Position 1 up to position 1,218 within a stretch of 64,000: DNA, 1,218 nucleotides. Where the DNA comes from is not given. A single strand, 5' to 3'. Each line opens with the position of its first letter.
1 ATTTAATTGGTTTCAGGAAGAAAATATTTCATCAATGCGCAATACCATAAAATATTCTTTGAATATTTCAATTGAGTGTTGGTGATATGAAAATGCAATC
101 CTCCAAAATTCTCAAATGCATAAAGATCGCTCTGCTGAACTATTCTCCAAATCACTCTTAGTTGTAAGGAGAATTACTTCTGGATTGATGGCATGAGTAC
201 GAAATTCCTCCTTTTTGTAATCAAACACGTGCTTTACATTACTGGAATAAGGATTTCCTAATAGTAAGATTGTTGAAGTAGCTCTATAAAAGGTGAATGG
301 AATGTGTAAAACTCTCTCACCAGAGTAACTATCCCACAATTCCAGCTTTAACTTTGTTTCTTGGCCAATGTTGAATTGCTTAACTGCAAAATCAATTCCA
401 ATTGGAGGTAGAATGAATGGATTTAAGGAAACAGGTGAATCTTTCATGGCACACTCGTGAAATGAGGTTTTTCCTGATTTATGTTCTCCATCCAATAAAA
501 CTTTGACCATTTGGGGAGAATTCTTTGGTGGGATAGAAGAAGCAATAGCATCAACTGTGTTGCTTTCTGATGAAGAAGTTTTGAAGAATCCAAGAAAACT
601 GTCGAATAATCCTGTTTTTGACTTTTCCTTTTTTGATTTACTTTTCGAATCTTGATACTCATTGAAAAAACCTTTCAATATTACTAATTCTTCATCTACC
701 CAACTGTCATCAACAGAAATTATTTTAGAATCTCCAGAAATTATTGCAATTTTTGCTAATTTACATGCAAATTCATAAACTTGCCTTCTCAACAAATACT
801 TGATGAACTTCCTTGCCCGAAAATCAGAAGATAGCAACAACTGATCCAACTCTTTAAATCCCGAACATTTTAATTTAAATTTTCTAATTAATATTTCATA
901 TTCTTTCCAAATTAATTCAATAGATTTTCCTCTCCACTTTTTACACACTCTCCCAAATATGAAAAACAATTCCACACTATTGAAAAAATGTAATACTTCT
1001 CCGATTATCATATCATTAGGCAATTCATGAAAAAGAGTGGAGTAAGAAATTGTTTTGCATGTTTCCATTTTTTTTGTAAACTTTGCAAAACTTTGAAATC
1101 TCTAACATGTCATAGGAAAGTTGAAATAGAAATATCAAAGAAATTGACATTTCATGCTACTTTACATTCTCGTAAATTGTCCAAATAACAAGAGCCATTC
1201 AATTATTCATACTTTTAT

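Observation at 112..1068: F-box fused to a Rab-like GTPase lacking the catalytic glutamine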

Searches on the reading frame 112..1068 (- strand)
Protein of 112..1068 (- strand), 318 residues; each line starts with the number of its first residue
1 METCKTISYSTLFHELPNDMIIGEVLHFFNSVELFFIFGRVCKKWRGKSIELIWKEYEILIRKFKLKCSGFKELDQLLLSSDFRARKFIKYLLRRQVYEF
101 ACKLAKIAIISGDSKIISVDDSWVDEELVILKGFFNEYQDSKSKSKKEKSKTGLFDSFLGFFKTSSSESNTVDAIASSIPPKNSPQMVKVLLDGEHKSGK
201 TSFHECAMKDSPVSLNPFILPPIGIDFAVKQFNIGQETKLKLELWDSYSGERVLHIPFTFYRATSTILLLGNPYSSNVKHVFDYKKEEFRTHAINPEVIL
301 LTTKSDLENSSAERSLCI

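Call 5: search_protein_families(library=pfam, proteins=[window:112-1068:-], max_evalue=10)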
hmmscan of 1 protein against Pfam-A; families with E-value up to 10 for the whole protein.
window:112-1068:- (318 aa): 4 families
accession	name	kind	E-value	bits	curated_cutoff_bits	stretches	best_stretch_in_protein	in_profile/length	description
PF08477.19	Roc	-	4.7e-08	33.7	27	1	189-306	1-119/119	Ras of Complex, Roc, domain of DAPkinase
PF00071.28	Ras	-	4.4e-06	26.8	21.6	1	189-310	1-119/162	Ras family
PF23502.1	YdgV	-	0.067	13.6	27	1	252-272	6-26/33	YdgV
PF00646.38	F-box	-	0.099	13.1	20.5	1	14-46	2-32/43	F-box domain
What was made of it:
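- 916..1023 (-): F-box (aa 16-51, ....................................), with a one-residue insertion in the first helix relative to most paralogues. Pfam F-box gives E=0.099 for this copy alone (call 5).
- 136..513 (-): Rab-like G domain, the part in the ORF frame (aa 186-311; beta1 to the G4 motif). Pfam Ras and Roc (call 5).
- On Rab GTPases: Pfam Ras scores 26.8 bits (cut-off 21.6) (call 5).
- On Rab40 / RhoBTB / TbFRP: None was reported by Pfam at E<=10 (call 5).
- Closest known: Rab40. Different: Pfam detected no SOCS box here (call 5).
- Closest known: RhoBTB. Different: Pfam detected no BTB here (call 5).
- Closest known: TbFRP. Different: No FYVE was detected here (call 5).
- Checked: The G domain is significant: Pfam Roc scores 33.7 bits (cut-off 27) and Ras 26.8 bits (cut-off 21.6) (call 5). 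The F-box is below threshold in this sequence alone (PF00646, 13.1 bits against 20.5, E=0.099; call 5). The Ras profile match stops at position 119 of 162 (call 5).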

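Call 7: find_homologous_proteins(query=window:112-1068:-, max_evalue=0.01)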
Query window:112-1068:-: 962 candidates shared short words with the query, none scored E <= 0.01.

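Call 12: find_encoding_contigs(protein=window:112-1068:-, flank=5000)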
Protein window:112-1068:- (318 aa): no gene with exactly this product is on record in the collection.

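Call 13: find_related_loci(query=window:112-1068:-, collection=viral_contigs, flank=5000)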
Query window:112-1068:- (318 aa) in viral_contigs; peptide patterns used: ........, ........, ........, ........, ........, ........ (x = any residue, [..] = any of these).
No stretch of DNA in the collection matches any of the patterns.
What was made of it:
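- Tried and rejected: The viral contig scan found nothing (call 13).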

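Call 16: search_solved_structures(query=window:112-1068:-, max_evalue=10, show_alignments=3)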
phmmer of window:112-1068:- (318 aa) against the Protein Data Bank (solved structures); distinct sequences matched with E-value up to 10: 191 (the best 60 are shown).
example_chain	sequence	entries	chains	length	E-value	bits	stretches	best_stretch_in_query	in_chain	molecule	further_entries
2gf9_A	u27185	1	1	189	1.1e-10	44.8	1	176-310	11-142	Ras-related protein Rab-3D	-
3cph_A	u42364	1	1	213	3.7e-09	39.8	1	176-309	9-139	Ras-related protein SEC4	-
3rab_A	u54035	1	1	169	7.5e-09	38.8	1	186-310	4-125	PROTEIN (RAB3A)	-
2eqb_A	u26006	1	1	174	1.3e-08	37.9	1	186-309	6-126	Ras-related protein SEC4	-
8a4a_B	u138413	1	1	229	1.4e-08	37.9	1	181-310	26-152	Ras-related protein Rab-3C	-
6y7g_A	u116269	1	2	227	1.6e-08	37.7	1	182-310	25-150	Ras-related protein Rab-3C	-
2ocy_C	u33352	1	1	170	2e-08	37.4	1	187-309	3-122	Ras-related protein SEC4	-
8a4c_B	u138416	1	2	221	2.2e-08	37.2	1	181-310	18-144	Ras-related protein Rab-3B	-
1zbd_A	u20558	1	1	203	3.2e-08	36.7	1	187-310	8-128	RABPHILIN-3A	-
4z8y_A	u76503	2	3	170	3.5e-08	36.5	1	187-309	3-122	Ras-related protein SEC4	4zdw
3dz8_A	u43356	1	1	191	3.7e-08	36.5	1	184-310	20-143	Ras-related protein Rab-3B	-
1g16_A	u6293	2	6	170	4.1e-08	36.3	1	187-309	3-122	RAS-RELATED PROTEIN SEC4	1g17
9vlb_A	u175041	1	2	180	4.5e-08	36.2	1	187-312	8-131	Ras-related protein Rab7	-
8a4b_B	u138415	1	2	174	6.4e-08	35.7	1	185-310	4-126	Ras-related protein Rab-3B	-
4rkf_A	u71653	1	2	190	9.1e-08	35.2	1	182-310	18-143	Ras-related protein Rab-3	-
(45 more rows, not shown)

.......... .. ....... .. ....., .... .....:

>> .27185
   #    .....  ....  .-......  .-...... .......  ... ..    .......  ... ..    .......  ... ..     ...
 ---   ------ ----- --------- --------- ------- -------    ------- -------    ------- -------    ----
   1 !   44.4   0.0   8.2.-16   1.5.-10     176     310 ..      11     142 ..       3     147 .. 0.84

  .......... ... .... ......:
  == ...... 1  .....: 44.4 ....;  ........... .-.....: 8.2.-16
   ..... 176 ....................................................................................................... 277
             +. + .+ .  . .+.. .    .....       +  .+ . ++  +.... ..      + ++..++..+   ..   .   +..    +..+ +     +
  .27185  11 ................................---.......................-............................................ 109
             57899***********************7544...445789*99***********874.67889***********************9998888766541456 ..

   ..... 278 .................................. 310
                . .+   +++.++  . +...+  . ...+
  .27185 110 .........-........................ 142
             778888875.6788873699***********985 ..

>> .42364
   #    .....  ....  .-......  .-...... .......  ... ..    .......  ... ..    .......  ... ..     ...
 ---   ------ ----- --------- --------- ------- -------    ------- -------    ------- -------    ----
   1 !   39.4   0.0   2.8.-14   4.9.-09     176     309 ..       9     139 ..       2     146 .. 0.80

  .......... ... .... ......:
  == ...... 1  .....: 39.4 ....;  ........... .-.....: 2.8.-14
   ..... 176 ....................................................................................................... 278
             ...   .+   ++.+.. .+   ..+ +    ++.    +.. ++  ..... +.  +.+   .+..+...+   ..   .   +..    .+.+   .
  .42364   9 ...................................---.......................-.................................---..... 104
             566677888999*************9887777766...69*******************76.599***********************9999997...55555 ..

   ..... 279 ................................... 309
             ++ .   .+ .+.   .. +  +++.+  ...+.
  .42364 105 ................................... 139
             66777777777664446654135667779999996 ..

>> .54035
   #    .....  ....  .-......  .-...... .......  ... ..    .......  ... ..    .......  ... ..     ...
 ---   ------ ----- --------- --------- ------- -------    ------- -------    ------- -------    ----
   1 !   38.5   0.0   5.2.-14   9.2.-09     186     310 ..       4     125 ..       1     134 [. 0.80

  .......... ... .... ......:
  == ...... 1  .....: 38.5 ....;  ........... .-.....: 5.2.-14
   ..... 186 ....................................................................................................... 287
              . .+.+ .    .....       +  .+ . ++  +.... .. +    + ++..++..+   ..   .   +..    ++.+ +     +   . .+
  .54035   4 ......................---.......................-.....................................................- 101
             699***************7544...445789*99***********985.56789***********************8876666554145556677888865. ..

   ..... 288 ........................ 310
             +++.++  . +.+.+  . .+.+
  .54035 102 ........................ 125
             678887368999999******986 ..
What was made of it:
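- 136..513 (-): PDB phmmer gives Rab3D at 1.1e-10 and Sec4 at 3.7e-9 (call 16).
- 388..408 (-): Switch I PPIGIDF: the conserved Thr (TIGIDF in Rabs and in most paralogues) is Pro. HMMER alignment to Rab3D and Sec4 (call 16).
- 313..336 (-): G3 / switch II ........, aligned to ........: the DxxG Gly is Ser and the catalytic Gln is Gly. Call 16.
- On Rab GTPases: All top PDB sequence hits are Rabs (call 16).
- Checked: The best PDB sequence hits are all Rabs, led by Rab3D at 1.1e-10 (call 16).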

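Call 26: predict_structure(protein=window:112-1068:-)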
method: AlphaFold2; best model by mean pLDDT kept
length: 318 residues; sequences in the alignment: 1
mean_pLDDT: 36.2   pTM: 0.25
mean pLDDT of the five models: 36.2, 32.5, 31.4, 29.7, 28.5
residues with pLDDT >= 90: 0; 70-90: 0; 50-70: 23; < 50: 295
segments of 3 or more residues with pLDDT < 50: 1-231, 245-254, 265-267, 271-318
pLDDT, mean of each block of 10 residues (from residue 1): 29 32 28 32 36 41 35 36 38 37 30 29 34 41 45 40 32 29 35 32 31 30 37 54 47 52 49 35 31 34 35 32
secondary structure, 60 per line:
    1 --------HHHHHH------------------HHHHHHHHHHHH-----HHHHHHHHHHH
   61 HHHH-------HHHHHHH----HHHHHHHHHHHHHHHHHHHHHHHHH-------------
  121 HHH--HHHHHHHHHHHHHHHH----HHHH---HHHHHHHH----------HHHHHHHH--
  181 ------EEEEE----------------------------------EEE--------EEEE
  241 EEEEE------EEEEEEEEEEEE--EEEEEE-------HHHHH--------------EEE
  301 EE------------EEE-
elements in order: H9-14 H33-44 H50-64 H72-78 H83-107 H126-141 H146-149 H153-160 H171-178 E187-191 E226-228 E237-245 E252-263 E266-271 H279-283 E298-302 E315-317
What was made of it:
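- Tried and rejected: Single-sequence AlphaFold was uninformative, with pLDDT 36 (call 26).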

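Call 28: search_protein_representatives(protein=window:112-1068:-)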
Query: 318 residues. Proteins with E-value up to 0.001 (for the whole library): 263; up to 1e-10: 14; up to 1e-30: 2. The best 150 are listed.
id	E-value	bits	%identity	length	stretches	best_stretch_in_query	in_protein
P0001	4.9e-81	289.0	100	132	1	187-318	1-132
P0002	7.6e-48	180.0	42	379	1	10-310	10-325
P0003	1.6e-29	119.8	34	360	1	11-309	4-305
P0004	7.1e-25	104.5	32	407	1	11-309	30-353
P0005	4.0e-18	82.4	38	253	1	117-311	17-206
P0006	1.1e-16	77.6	25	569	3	180-311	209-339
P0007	1.7e-16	77.0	29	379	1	13-272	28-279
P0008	1.8e-16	76.9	33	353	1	5-314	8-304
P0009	1.1e-13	67.8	28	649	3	187-309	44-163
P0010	1.2e-13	67.7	30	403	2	172-302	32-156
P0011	1.3e-13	67.6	33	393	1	12-237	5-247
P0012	2.2e-13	66.8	26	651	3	187-306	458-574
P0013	1.3e-12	64.3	31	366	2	143-310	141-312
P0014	2.3e-12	63.5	33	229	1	11-142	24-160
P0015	1.3e-10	57.7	40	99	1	10-102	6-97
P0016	4.2e-10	56.1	31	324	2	189-309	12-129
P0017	6.2e-10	55.5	30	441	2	187-311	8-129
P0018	1.3e-09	54.4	32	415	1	11-310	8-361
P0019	1.5e-09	54.2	26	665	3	180-310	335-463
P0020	1.7e-09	54.1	31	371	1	16-277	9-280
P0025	4.1e-09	52.8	35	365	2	183-309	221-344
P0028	1.9e-08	50.6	26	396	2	187-309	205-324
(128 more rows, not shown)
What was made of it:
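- Tried and rejected: The exhaustive HMMER search was needed (call 28).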

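Call 30: find_encoding_contigs(protein=P0001, flank=3000, max_places=4)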
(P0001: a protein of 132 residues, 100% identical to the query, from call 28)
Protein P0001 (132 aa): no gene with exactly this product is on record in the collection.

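Call 31: find_encoding_contigs(protein=P0002, flank=5000, max_places=4)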
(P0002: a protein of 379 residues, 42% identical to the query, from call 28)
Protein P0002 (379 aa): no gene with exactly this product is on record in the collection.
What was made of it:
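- Tried and rejected: Look-ups by exact sequence for contigs encoding the ORF, P0001 and P0002 found nothing on record (calls 12, 30, 31).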

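Call 32: list_cluster_members(proteins=[P0001, P0002, P0003, P0004, P0005, P0008, P0018, P0020, P0013, P0007])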
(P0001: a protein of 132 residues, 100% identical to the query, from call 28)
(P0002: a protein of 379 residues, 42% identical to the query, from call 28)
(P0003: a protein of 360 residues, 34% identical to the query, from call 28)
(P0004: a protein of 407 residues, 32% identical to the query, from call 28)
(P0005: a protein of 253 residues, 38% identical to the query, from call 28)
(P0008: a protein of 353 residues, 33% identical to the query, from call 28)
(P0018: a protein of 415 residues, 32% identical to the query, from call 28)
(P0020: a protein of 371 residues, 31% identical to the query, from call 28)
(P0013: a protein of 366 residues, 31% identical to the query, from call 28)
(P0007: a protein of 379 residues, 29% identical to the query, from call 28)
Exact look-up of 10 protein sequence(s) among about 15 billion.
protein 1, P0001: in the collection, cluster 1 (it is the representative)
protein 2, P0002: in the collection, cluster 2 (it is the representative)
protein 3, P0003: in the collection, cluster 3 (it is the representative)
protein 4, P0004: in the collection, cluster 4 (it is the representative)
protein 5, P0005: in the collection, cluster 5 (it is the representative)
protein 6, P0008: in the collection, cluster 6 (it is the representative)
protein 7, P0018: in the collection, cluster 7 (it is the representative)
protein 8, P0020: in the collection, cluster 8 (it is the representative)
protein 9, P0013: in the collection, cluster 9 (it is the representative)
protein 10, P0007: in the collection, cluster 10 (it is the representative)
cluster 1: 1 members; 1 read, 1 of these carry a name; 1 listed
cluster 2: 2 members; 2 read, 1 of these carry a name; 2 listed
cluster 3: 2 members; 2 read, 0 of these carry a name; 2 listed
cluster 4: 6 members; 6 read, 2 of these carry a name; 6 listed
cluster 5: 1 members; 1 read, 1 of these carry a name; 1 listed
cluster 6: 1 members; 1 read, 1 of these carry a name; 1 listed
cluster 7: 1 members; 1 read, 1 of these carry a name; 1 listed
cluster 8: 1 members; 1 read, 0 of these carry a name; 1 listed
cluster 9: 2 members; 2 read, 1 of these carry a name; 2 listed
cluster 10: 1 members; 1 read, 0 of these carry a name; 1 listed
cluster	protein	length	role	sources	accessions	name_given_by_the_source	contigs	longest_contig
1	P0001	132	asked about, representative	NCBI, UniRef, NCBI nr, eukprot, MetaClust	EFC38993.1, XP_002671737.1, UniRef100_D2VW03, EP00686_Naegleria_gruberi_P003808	predicted protein [Naegleria gruberi] | Predicted protein n=1 Tax=Naegleria gruberi TaxID=5762 RepID=D2VW03_NAEGR | uncharacterized protein NAEGRDRAFT_73202 [Naegleria gruberi]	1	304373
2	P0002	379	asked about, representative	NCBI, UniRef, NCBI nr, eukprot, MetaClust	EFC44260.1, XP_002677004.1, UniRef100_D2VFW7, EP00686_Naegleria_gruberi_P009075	rab family small GTPase [Naegleria gruberi] | Rab family small GTPase n=1 Tax=Naegleria gruberi TaxID=5762 RepID=D2VFW7_NAEGR | XP_002677004.1 rab family small GTPase [Naegleria gruberi strain NEG-M]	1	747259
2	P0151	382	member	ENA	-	-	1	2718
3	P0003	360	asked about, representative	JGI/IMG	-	-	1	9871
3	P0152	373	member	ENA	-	-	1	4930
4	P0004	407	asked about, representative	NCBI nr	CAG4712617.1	unnamed protein product [Naegleria fowleri]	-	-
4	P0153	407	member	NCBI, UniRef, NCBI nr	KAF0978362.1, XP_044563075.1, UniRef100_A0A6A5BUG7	hypothetical protein FDP41_002877 [Naegleria fowleri] | F-box domain-containing protein n=1 Tax=Naegleria fowleri TaxID=5763 ... | uncharacterized protein FDP41_002877 [Naegleria fowleri]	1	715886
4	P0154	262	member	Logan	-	-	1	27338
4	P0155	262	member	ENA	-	-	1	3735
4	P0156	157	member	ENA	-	-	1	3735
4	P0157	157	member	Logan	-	-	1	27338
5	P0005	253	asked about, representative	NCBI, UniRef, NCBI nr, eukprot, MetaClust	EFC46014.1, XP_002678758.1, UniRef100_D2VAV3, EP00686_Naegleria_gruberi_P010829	predicted protein [Naegleria gruberi] | Predicted protein n=1 Tax=Naegleria gruberi TaxID=5762 RepID=D2VAV3_NAEGR | uncharacterized protein NAEGRDRAFT_65991 [Naegleria gruberi]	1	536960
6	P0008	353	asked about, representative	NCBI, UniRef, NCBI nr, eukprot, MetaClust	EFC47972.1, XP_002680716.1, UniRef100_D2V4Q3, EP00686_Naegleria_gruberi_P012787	rab subfamily member [Naegleria gruberi] | Rab subfamily member n=1 Tax=Naegleria gruberi TaxID=5762 RepID=D2V4Q3_NAEGR | XP_002680716.1 rab subfamily member [Naegleria gruberi strain NEG-M]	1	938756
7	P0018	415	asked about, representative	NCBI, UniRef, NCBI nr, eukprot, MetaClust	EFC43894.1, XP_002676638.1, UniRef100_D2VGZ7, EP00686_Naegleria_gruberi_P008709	rab family small GTPase [Naegleria gruberi] | Rab family small GTPase n=1 Tax=Naegleria gruberi TaxID=5762 RepID=D2VGZ7_NAEGR | XP_002676638.1 rab family small GTPase [Naegleria gruberi strain NEG-M]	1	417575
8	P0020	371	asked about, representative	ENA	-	-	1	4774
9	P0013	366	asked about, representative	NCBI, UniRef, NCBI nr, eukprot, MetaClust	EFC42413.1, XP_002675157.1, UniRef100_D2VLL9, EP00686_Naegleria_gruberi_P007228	small GTPase [Naegleria gruberi] | Small GTPase n=1 Tax=Naegleria gruberi TaxID=5762 RepID=D2VLL9_NAEGR | XP_002675157.1 small GTPase [Naegleria gruberi]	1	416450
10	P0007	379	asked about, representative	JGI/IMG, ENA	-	-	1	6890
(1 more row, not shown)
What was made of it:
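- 3..1068 (-): Whole gene (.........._73202) as inferred from family homology: an F-box-Rab-like protein of about 356-358 aa with its frame broken near the 3' end. Identity with XP_002671737.1 comes from calls 28 and 32.
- Identity: residues 187-318 are 100% identical to XP_002671737.1 / D2VW03 of N. gruberi (calls 28, 32). The public model has 132 aa and starts at M187 (calls 28, 32).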

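Call 44: search_protein_families(library=pfam, alignment_id=A1, max_evalue=0.01)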
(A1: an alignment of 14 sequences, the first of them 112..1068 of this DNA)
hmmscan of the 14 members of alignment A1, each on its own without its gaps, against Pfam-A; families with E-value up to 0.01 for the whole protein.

A. member 1, window:112-1068:- (318 aa): 2 families
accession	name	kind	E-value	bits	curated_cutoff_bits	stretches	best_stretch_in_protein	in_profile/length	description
PF08477.19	Roc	-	4.7e-08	33.7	27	1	189-306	1-119/119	Ras of Complex, Roc, domain of DAPkinase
PF00071.28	Ras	-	4.4e-06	26.8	21.6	1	189-310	1-119/162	Ras family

B. families by the number of members that match (of 14 scanned): 10 families
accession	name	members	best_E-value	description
PF00071.28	Ras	13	1.9e-29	Ras family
PF08477.19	Roc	11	4.9e-21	Ras of Complex, Roc, domain of DAPkinase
PF00646.38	F-box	9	2.6e-07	F-box domain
PF12937.12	F-box-like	9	1.3e-06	F-box-like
PF00025.27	Arf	7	2.3e-10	ADP-ribosylation factor family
PF04670.18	Gtr1_RagA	2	1.4e-06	Gtr1/RagA G protein conserved region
PF10662.15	PduV-EutP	1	0.00085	Ethanolamine utilisation - propanediol utilisation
PF01926.29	MMR_HSR1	1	0.001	50S ribosome-binding GTPase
PF07693.20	KAP_NTPase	1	0.0041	KAP family P-loop domain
PF08694.16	UFC1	1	0.0042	Ubiquitin-fold modifier-conjugating enzyme 1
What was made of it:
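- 916..1023 (-): Among family members, 9 of 14 hit F-box (best 2.6e-7) and 9 of 14 hit F-box-like (call 44).
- On F-box proteins (SCF substrate receptors): By homology, 9 of 14 family members hit F-box or F-box-like at E<=0.01 (call 44).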

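Call 48: find_homologous_proteins(query=A1, max_evalue=1e-10)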
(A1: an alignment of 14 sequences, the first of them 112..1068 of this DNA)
Query A1 (14 sequences) (318 aa, profile of the alignment): 2 proteins with E <= 1e-10 among 5616 candidates.
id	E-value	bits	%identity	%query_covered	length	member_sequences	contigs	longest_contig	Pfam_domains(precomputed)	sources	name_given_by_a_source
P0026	1.1e-97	345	26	87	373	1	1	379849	PF08477.20,PF00071.29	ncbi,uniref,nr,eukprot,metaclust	ncbi:predicted protein [Naegleria gruberi]|uniref:Predicted protein n=1 Tax=Naegleria gruberi TaxID=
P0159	2.2e-12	65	-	-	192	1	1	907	PF00025.28,PF08477.20,PF04670.19,PF00071.29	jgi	-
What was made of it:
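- Tried and rejected: Word-indexed homologue search with the single protein found nothing, and with the family alignment found only 2 proteins (calls 7, 48).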
